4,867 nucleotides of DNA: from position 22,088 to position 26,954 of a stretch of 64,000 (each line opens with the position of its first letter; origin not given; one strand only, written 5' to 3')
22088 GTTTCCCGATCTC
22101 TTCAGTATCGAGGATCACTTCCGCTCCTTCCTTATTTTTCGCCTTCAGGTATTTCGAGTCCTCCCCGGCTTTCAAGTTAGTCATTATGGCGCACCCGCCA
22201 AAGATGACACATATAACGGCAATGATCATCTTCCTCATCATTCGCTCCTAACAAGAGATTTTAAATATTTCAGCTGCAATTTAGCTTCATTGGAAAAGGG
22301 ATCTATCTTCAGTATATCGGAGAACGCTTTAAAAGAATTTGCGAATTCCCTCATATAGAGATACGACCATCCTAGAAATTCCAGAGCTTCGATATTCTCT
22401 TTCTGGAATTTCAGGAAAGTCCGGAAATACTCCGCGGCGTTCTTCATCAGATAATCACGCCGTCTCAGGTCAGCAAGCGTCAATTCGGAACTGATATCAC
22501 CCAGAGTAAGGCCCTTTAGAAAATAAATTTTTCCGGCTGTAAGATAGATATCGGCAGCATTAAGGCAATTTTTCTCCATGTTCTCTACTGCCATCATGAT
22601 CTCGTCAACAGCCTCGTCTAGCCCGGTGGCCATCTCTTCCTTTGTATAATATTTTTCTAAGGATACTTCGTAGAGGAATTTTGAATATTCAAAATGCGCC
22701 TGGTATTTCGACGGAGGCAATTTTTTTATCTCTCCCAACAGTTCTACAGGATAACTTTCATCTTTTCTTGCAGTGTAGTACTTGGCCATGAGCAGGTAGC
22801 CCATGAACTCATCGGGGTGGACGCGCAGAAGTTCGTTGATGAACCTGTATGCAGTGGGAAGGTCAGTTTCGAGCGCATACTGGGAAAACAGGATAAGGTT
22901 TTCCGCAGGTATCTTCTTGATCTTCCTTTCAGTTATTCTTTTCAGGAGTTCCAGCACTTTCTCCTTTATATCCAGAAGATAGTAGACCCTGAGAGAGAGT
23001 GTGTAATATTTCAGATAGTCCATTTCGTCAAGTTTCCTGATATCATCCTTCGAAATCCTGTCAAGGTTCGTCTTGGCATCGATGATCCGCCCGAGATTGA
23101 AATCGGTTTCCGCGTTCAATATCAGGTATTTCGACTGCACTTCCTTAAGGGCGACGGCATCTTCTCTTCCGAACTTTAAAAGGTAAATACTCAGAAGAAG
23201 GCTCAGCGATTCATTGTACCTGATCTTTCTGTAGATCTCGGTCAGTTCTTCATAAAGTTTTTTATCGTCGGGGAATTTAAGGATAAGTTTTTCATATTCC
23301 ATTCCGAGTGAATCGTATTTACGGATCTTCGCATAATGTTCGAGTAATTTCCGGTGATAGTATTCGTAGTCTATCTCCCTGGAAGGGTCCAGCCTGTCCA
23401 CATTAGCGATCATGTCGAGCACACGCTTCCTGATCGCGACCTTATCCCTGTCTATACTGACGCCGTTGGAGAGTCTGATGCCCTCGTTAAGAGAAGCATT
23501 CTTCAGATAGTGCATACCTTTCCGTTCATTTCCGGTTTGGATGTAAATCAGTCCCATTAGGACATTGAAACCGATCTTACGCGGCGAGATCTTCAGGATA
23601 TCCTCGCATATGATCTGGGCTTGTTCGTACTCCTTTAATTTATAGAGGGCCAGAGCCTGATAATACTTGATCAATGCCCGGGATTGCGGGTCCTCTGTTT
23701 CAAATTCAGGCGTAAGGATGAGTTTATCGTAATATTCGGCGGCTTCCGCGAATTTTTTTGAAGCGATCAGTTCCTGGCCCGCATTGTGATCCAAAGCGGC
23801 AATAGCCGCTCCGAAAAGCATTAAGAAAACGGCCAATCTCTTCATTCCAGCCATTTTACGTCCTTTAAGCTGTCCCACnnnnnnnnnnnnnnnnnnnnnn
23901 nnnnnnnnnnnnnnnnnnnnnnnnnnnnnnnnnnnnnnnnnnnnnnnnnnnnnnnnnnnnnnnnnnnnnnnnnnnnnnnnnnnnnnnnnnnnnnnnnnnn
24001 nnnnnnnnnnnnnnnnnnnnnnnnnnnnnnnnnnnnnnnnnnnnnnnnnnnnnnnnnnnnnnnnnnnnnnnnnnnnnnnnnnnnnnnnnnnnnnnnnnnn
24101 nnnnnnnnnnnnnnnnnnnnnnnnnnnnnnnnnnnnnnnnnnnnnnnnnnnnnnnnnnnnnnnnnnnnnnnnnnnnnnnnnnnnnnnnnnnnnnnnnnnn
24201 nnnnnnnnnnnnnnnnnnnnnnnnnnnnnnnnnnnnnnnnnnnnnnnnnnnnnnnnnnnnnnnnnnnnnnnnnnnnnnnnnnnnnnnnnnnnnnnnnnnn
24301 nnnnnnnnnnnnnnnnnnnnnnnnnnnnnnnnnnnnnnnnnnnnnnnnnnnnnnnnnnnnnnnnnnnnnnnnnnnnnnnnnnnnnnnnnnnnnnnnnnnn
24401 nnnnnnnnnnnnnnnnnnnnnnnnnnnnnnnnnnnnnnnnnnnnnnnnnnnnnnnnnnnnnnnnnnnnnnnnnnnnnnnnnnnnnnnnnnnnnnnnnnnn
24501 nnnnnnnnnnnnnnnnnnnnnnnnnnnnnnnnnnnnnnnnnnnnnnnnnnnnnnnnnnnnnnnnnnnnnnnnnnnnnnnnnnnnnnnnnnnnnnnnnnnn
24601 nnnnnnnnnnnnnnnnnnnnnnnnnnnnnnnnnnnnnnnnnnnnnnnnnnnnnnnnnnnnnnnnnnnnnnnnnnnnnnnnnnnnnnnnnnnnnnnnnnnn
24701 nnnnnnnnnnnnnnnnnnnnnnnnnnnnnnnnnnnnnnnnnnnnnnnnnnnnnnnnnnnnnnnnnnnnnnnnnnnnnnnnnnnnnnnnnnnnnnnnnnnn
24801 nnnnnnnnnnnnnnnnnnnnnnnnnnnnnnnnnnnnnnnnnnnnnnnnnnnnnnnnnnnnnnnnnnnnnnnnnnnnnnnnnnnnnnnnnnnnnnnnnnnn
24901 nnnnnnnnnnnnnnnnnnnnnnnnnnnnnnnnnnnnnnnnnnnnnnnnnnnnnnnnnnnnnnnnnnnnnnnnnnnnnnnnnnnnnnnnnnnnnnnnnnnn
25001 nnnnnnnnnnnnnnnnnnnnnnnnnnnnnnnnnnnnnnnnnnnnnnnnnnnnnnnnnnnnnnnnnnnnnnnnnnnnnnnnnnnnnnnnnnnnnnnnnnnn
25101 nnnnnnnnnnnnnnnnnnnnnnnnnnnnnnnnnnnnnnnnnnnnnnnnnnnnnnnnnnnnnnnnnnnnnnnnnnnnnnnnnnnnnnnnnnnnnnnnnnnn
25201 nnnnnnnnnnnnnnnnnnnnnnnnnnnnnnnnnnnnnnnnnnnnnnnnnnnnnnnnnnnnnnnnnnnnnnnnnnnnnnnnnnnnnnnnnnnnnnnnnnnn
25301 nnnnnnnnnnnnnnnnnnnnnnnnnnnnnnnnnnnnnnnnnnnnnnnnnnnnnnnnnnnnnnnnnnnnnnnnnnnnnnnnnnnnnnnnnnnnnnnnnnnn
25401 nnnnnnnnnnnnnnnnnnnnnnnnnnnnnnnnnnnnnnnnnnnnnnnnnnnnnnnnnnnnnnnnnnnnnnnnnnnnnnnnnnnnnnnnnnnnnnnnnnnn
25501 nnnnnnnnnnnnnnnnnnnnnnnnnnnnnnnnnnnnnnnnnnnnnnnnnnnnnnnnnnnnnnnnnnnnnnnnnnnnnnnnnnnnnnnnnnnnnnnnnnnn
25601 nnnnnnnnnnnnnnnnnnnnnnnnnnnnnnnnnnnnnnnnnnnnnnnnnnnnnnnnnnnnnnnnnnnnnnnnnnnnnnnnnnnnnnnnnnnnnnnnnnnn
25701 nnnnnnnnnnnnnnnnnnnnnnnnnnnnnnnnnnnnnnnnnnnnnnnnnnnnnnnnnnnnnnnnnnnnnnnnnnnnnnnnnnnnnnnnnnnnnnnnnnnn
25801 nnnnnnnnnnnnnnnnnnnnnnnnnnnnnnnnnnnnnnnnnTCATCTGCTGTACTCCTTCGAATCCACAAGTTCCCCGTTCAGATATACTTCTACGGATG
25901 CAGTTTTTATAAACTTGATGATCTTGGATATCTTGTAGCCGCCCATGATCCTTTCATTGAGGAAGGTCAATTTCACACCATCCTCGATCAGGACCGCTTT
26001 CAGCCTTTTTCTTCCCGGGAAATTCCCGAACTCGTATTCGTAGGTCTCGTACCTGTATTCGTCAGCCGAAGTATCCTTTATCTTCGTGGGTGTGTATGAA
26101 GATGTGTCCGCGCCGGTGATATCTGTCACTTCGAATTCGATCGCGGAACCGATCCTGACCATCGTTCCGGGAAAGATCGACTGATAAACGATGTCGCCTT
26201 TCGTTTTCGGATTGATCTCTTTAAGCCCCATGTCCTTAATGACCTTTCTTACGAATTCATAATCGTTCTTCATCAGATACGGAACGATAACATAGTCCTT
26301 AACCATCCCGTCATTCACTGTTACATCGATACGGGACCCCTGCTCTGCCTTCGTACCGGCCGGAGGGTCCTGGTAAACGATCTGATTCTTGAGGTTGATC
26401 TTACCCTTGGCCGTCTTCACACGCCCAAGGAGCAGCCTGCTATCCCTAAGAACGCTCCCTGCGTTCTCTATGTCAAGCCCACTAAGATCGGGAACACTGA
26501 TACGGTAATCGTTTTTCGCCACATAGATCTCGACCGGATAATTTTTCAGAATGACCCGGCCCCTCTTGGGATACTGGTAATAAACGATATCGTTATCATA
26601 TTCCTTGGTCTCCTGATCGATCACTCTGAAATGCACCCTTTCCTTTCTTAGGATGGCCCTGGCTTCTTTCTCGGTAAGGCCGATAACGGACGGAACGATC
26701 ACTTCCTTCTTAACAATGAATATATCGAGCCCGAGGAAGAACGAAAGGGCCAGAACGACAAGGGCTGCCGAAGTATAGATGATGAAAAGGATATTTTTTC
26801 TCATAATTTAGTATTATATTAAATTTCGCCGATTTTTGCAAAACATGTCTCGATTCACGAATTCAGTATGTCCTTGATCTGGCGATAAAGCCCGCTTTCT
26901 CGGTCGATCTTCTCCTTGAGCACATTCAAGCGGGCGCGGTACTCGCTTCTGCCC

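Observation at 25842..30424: Tandem-cyclase / NB-ARC-ATPase / TPR signalling protein co-operonic with a standalone triple-PASTA protein and PBP1A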

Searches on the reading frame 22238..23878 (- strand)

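Call 6: search_protein_families(library=pfam, proteins=[window:22238-23878:-], max_evalue=0.01)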
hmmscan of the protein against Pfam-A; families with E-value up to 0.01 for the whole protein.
window:22238-23878:- (546 aa): 12 families
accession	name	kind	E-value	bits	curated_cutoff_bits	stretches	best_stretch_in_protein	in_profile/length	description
PF07719.23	TPR_2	-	4.5e-09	36.2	27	0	70-100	3-33/34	Tetratricopeptide repeat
PF14853.12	Fis1_TPR_C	-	1.6e-06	28.6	25.3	1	72-100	5-33/53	Fis1 C-terminal tetratricopeptide repeat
PF25062.1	ARM_TT21_N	-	1.1e-05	25.7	40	1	65-124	97-158/222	Tetratricopeptide repeat protein 21 N-terminal ARM repeat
PF13181.12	TPR_8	-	1.5e-05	25.2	25.7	0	75-99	8-32/34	Tetratricopeptide repeat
PF13432.12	TPR_16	-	6.5e-05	23.7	32.7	0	33-99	3-62/65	Tetratricopeptide repeat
PF25063.1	ARM_TT21_C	-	0.00017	21.9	35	0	40-100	142-196/209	Tetratricopeptide repeat protein 21 C-terminal ARM domain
PF13428.12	TPR_14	-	0.0002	22.1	23.5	0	72-100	5-33/44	Tetratricopeptide repeat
PF00515.34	TPR_1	-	0.00041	20.5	27.8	0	71-99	4-32/34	Tetratricopeptide repeat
PF12895.13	ANAPC3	-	0.0011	19.6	27.2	1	42-127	4-81/82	Anaphase-promoting complex, cyclosome, subunit 3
PF13174.12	TPR_6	-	0.0028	18.6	26.3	0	72-99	4-31/33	Tetratricopeptide repeat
PF14559.12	TPR_19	-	0.0033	18.1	25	0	37-98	1-55/68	Tetratricopeptide repeat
PF23914.1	TPR_CcmH_CycH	-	0.0083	16.4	42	0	479-525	104-150/158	Cytochrome c-type biogenesis protein H TPR domain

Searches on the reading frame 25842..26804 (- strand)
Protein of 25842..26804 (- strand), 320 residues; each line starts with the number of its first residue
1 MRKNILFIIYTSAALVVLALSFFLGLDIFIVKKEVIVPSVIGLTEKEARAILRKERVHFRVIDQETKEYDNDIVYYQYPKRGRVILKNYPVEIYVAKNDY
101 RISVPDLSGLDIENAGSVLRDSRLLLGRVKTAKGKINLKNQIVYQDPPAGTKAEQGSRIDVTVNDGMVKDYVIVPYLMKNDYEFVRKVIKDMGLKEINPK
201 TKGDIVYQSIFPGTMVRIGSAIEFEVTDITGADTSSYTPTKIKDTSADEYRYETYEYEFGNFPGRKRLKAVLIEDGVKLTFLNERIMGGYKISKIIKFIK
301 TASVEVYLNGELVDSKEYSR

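Call 6: search_protein_families(library=pfam, proteins=[window:25842-26804:-], max_evalue=0.01)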
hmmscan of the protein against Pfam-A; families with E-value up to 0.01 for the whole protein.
window:25842-26804:- (320 aa): 1 family
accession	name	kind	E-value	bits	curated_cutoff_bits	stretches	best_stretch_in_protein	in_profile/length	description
PF03793.24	PASTA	-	1.4e-25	89.4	23.2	3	103-164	2-63/64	PASTA domain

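Call 13: list_cluster_members(proteins=[P0001, window:25842-26804:-, window:23842-25845:-])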
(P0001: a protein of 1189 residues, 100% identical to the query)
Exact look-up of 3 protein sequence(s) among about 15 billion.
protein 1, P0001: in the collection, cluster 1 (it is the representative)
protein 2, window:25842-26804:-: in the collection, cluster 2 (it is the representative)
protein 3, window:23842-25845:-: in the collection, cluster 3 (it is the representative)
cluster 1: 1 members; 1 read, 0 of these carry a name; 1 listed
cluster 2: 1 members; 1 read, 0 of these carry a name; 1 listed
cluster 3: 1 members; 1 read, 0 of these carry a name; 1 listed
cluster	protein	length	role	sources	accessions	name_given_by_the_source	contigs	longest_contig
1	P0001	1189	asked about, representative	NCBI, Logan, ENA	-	-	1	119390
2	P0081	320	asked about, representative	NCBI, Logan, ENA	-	-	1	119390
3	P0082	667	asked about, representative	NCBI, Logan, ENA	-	-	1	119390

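Call 22: find_homologous_proteins(query=window:25842-26804:-, max_evalue=0.001)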
Query window:25842-26804:- (320 aa): 10 proteins with E <= 0.001 among 2159 candidates.
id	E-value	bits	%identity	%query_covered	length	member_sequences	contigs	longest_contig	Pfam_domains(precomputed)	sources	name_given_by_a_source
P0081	1.5e-202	689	100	100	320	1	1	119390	PF03793.25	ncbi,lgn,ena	-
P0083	6.5e-17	80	32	41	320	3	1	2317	PF03793.25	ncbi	-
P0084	8.4e-12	63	26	71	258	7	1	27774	PF03793.25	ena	-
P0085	3.8e-11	61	29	51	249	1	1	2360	PF03793.25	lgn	-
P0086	4.0e-10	57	24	71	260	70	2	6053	PF03793.25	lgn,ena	-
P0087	7.9e-9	53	26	66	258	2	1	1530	PF03793.25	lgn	-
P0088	3.5e-8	51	33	28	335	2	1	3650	PF03793.25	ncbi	ncbi:MAG: PASTA domain-containing protein, partial [Solirubrobacterales bacterium]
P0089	1.2e-7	49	25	71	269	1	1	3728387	PF03793.25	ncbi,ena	-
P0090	1.4e-6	46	21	59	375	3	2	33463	PF03793.25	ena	-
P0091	1.7e-5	42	31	26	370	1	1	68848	PF03793.25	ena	-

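Call 23: find_encoding_contigs(protein=P0083, flank=10000, max_places=3)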
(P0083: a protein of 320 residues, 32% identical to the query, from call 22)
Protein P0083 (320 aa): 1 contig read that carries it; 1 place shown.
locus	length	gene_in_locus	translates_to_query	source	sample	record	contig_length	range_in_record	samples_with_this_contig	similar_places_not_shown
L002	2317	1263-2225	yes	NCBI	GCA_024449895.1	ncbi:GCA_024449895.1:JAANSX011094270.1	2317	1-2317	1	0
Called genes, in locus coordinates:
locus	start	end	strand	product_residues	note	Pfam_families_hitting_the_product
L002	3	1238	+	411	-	?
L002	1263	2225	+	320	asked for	PF03793:PASTA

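Call 24: find_encoding_contigs(protein=P0084, flank=10000, max_places=3)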
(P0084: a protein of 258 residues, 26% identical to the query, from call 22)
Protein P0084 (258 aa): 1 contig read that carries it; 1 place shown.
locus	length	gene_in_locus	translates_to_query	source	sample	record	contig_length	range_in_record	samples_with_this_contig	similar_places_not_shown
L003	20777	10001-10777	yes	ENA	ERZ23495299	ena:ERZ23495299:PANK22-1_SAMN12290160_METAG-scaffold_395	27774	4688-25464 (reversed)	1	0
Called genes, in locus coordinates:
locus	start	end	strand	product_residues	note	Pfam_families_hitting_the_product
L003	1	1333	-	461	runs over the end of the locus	PF00483:NTP_transferase, PF01128:IspD, PF12804:NTP_transf_3, PF25084:LbH_EIF2B, PF25087:GMPPB_C, PF00132:Hexapep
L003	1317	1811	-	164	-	-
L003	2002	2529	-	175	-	PF13302:Acetyltransf_3, PF13420:Acetyltransf_4 (weak), PF00583:Acetyltransf_1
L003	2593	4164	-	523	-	PF00535:Glycos_transf_2, PF13641:Glyco_tranf_2_3, PF13506:Glyco_transf_21, PF13632:Glyco_trans_2_3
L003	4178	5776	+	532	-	PF26314:MptA_B_family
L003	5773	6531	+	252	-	PF01416:PseudoU_synth_1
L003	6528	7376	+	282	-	PF01148:CTP_transf_1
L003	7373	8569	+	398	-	PF02670:DXP_reductoisom, PF08436:DXP_redisom_C, PF13288:DXPR_C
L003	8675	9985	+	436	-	PF02163:Peptidase_M50, PF00595:PDZ (faint), PF14685:PDZ_Tricorn (faint), PF17820:PDZ_6 (weak), PF13180:PDZ_2, PF17820:PDZ_6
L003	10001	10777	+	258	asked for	PF03793:PASTA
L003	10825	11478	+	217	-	PF00834:Ribul_P_3_epim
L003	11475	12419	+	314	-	PF13428:TPR_14 (faint), PF13525:YfiO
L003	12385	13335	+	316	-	-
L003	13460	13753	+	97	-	PF02954:HTH_8 (weak)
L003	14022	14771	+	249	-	PF01464:SLT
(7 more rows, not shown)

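Call 25: find_encoding_contigs(protein=P0089, flank=10000, max_places=3)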
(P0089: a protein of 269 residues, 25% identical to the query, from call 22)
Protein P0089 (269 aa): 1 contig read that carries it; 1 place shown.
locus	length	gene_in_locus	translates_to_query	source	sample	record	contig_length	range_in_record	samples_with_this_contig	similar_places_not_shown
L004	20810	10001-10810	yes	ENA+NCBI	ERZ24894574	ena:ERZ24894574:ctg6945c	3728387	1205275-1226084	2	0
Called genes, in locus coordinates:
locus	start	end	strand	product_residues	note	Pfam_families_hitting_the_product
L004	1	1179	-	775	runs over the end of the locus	PF00580:UvrD-helicase, PF13245:AAA_19, PF13361:UvrD_C, PF13538:UvrD_C_2, PF21196:PcrA_UvrD_tudor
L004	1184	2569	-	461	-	PF00483:NTP_transferase, PF01128:IspD, PF12804:NTP_transf_3, PF24894:Hexapep_GlmU (faint), PF25084:LbH_EIF2B, PF25087:GMPPB_C, PF00132:Hexapep (weak)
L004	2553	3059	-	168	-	-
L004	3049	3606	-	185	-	PF00583:Acetyltransf_1, PF13302:Acetyltransf_3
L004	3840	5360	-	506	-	PF00535:Glycos_transf_2, PF13641:Glyco_tranf_2_3, PF13506:Glyco_transf_21, PF13632:Glyco_trans_2_3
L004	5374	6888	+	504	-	PF26314:MptA_B_family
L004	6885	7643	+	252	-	PF01416:PseudoU_synth_1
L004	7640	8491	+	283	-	PF01148:CTP_transf_1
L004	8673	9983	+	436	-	PF02163:Peptidase_M50, PF00595:PDZ (faint), PF14685:PDZ_Tricorn (faint), PF13180:PDZ_2, PF17820:PDZ_6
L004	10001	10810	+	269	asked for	PF03793:PASTA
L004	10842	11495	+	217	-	PF00834:Ribul_P_3_epim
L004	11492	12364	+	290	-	PF13428:TPR_14 (faint), PF13525:YfiO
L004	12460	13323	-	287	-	PF03279:Lip_A_acyltrans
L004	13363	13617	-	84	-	PF00550:PP-binding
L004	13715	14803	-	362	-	-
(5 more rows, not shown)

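Call 73: search_protein_families(library=ncbifam, proteins=[window:25842-26804:-], max_evalue=0.001)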
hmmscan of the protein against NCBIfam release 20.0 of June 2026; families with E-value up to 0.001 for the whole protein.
window:25842-26804:- (320 aa): 1 family
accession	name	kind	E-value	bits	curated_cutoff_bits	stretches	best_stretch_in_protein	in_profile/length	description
NF033483.0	PknB_PASTA_kin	equivalog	7.5e-27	94.6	450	1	5-226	333-562/563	Stk1 family PASTA domain-containing Ser/Thr kinase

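Call 74: search_protein_families(library=padloc, proteins=[window:25842-26804:-], max_evalue=0.001)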
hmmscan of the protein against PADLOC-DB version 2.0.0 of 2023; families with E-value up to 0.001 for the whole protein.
window:25842-26804:- (320 aa): 3 families
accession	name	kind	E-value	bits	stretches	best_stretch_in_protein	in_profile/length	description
PDLC04040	PD-T4-6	-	6.1e-21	72.7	1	5-226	320-544/547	-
PDLC04060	PD-T4-6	-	1.7e-13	48.3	2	101-178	387-463/486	-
PDLC04052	PD-T4-6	-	2.4e-09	34.9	1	10-169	328-493/496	-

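Call 89: find_related_loci(query=A6, collection=metagenome_contigs, flank=6000)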
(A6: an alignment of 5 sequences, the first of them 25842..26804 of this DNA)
Query A6 (320 aa) in metagenome_contigs; peptide patterns used: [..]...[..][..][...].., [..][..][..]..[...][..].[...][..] (x = any residue, [..] = any of these).
310 stretches matched a pattern, but none encodes a relative of the query by tblastn (E <= 1e-3).

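Call 92: predict_structure(alignment_id=A5)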
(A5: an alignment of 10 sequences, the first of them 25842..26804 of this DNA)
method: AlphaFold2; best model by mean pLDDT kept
length: 320 residues; sequences in the alignment: 10
mean_pLDDT: 71.6   pTM: 0.35
mean pLDDT of the five models: 71.6, 69.7, 69.7, 69.3, 68.0
residues with pLDDT >= 90: 81; 70-90: 121; 50-70: 40; < 50: 78
segments of 3 or more residues with pLDDT < 50: 236-303, 308-311, 317-320
pLDDT, mean of each block of 10 residues (from residue 1): 77 86 64 84 96 94 87 94 90 87 88 94 93 67 86 90 74 77 89 84 81 73 79 50 33 31 44 41 29 34 47 52
secondary structure, 60 per line:
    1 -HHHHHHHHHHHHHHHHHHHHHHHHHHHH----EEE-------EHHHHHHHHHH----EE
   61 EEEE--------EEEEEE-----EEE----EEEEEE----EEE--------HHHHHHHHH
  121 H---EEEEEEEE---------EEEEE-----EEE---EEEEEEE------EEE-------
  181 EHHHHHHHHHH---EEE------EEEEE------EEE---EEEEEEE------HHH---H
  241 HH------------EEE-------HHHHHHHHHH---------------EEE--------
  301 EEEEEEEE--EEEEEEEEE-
elements in order: H2-29 E34-36 H45-54 E59-64 E73-78 E84-86 E91-96 E101-103 H112-121 E125-132 E142-146 E152-154 E158-164 E171-173 H182-191 E195-197 E204-208 E215-217 E221-227 E255-257 H265-274 E290-292 E301-308 E311-319

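Call 94: fold_search(model_id=the predicted structure, library=pdb)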
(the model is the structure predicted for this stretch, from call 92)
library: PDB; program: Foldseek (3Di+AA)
matches with E <= 10: 86; with E <= 0.001: 27
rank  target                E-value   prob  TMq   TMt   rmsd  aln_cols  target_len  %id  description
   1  5e12_A                9.6e-13  1.00  0.38  0.55   6.9       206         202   19  Crystal Structure of PASTA Domains 2, 3 and 4 of Mycobacterium tuberculosis Protein Kinase B (released 2016-09-14)
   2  5e12_B                4.4e-12  1.00  0.36  0.54   7.2       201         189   19  Crystal Structure of PASTA Domains 2, 3 and 4 of Mycobacterium tuberculosis Protein Kinase B (released 2016-09-14)
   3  3py9                  6.6e-12  1.00  0.26  0.29  20.8       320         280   19  X-ray structural studies of the entire extra-cellular region of the Ser/Thr kinase PrkC from Staphylococcus aureus (released 2011-01-19)
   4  3m9g                  8.7e-11  1.00  0.29  0.42   9.8       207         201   22  Crystal structure of the three-PASTA-domain of a Ser/Thr kinase from Staphylococcus aureus (released 2010-11-03)
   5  2kui_MODEL_1_A        2.2e-09  1.00  0.26  0.30   9.4       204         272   19  NMR structure of the PASTA domain of Mycobacterium tuberculosis of PknB (released 2010-04-14)
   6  5e10                  3.6e-08  1.00  0.25  0.50   6.9       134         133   22  Crystal Structure of PASTA Domains 1 and 2 of Mycobacterium tuberculosis Protein Kinase B (released 2016-09-14)
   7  2kue_MODEL_1_A        8.4e-07  1.00  0.27  0.50   5.7       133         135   20  NMR structure of the PASTA domain 2 and 3 of Mycobacterium tuberculosis of PknB (released 2010-04-14)
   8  2kud_MODEL_1_A        9.4e-07  1.00  0.26  0.48   6.3       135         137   21  NMR structure of the PASTA domain 1 and 2 of Mycobacterium tuberculosis of PknB (released 2010-04-14)
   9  2kuf_MODEL_1_A        1.3e-06  1.00  0.23  0.49   8.7       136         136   25  NMR structure of the PASTA domain 3 and 4 of Mycobacterium tuberculosis of PknB (released 2010-04-14)
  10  2z2l_C                1.4e-06  1.00  0.17  0.41  17.4       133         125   19  Penicillin-Binding Protein 2X (PBP2X) from Streptococcus pneumoniae (released 2007-09-04)
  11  7o4c_A                1.5e-06  1.00  0.17  0.45  17.4       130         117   20  Crystal structure of PASTA domains of the Penicillin-Binding Protein 1 (PBP1) from Staphylococcus aureus (released 2021-11-03)
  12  1rp5_B                1.8e-06  1.00  0.17  0.09  17.4       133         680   19  PBP2x from Streptococcus pneumoniae strain 5259 with reduced susceptibility to beta-lactam antibiotics (released 2004-02-03)
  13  5oau                  2.5e-06  1.00  0.17  0.09  17.4       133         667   19  Penicillin-Binding Protein 2X (PBP2X) from Streptococcus pneumoniae (released 2018-05-30)
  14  7o61_A                5.1e-06  1.00  0.17  0.46  17.1       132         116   20  Crystal structure of the C-terminal PASTA domains of Staphylococcus aureus PBP1 (released 2022-04-20)
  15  5u47                  1.0e-05  1.00  0.17  0.08  17.8       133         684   18  1.95 Angstrom Resolution Crystal Structure of Penicillin Binding Protein 2X from Streptococcus thermophilus (released 2016-12-28)
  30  2mgv_MODEL_1_A        1.1e-02  1.00  0.19  0.80   1.9        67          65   21  NMR structure of PASTA domain of PonA2 from Mycobacterium tuberculosis (released 2013-12-25)
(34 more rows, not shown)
